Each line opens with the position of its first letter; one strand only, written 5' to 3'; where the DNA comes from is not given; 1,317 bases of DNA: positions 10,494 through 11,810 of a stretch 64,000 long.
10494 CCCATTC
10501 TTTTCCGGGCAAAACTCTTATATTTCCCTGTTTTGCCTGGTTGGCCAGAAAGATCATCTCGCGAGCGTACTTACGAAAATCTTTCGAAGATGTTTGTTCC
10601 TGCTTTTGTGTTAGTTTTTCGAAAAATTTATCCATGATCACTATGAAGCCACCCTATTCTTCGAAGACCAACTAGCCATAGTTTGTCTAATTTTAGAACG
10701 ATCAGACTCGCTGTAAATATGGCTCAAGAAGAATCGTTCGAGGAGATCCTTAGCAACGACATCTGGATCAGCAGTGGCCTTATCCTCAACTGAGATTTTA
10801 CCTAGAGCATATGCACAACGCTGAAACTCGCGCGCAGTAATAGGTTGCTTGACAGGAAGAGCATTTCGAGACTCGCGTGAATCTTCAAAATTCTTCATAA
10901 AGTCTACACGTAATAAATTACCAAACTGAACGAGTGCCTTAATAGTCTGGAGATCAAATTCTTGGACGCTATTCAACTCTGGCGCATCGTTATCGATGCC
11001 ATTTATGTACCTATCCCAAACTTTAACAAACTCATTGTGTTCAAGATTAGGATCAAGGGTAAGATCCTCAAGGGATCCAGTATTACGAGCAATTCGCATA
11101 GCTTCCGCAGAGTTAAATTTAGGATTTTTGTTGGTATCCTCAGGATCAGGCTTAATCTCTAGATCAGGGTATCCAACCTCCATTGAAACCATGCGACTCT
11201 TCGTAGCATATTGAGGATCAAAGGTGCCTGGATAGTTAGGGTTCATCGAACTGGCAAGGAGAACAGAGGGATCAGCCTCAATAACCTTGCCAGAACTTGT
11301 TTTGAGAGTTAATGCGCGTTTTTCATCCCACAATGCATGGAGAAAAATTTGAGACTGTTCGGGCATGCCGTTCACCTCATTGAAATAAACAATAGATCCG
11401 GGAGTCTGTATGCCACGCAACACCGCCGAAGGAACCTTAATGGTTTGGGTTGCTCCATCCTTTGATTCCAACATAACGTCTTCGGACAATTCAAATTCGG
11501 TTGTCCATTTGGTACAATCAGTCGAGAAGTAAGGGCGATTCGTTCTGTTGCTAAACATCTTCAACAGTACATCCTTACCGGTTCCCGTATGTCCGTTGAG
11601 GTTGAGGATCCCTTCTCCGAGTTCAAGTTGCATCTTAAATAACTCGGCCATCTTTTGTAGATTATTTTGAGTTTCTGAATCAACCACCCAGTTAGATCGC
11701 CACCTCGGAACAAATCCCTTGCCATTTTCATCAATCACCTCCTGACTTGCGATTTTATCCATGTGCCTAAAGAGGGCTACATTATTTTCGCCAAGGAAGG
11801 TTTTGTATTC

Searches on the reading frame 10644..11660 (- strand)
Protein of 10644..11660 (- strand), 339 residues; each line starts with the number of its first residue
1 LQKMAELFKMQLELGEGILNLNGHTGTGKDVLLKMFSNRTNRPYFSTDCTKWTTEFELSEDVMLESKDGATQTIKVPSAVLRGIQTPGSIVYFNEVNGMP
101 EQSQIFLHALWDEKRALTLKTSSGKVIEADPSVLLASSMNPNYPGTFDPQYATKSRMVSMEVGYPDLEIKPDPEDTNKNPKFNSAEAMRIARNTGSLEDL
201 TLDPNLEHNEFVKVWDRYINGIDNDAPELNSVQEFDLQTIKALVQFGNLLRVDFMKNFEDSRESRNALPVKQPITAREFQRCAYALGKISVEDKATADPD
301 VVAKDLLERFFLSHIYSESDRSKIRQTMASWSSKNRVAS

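Call 63: search_solved_structures(query=window:10644-11660:-, max_evalue=0.01, show_alignments=2)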
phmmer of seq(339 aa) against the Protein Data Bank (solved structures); distinct sequences matched with E-value up to 0.01: 4.
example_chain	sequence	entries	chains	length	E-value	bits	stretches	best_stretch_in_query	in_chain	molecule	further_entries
5c3c_A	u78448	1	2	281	6.1e-12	48.8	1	19-223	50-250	CbbQ/NirQ/NorQ domain protein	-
6l1q_C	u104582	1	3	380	1.1e-09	41.3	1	21-181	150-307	CbbQ protein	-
9qh4_A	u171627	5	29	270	1.9e-09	40.6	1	21-166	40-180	Protein NorQ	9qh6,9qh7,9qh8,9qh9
9qhd_A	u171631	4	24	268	2.3e-09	40.3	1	20-175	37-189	Nitric oxide reductase NorQ protein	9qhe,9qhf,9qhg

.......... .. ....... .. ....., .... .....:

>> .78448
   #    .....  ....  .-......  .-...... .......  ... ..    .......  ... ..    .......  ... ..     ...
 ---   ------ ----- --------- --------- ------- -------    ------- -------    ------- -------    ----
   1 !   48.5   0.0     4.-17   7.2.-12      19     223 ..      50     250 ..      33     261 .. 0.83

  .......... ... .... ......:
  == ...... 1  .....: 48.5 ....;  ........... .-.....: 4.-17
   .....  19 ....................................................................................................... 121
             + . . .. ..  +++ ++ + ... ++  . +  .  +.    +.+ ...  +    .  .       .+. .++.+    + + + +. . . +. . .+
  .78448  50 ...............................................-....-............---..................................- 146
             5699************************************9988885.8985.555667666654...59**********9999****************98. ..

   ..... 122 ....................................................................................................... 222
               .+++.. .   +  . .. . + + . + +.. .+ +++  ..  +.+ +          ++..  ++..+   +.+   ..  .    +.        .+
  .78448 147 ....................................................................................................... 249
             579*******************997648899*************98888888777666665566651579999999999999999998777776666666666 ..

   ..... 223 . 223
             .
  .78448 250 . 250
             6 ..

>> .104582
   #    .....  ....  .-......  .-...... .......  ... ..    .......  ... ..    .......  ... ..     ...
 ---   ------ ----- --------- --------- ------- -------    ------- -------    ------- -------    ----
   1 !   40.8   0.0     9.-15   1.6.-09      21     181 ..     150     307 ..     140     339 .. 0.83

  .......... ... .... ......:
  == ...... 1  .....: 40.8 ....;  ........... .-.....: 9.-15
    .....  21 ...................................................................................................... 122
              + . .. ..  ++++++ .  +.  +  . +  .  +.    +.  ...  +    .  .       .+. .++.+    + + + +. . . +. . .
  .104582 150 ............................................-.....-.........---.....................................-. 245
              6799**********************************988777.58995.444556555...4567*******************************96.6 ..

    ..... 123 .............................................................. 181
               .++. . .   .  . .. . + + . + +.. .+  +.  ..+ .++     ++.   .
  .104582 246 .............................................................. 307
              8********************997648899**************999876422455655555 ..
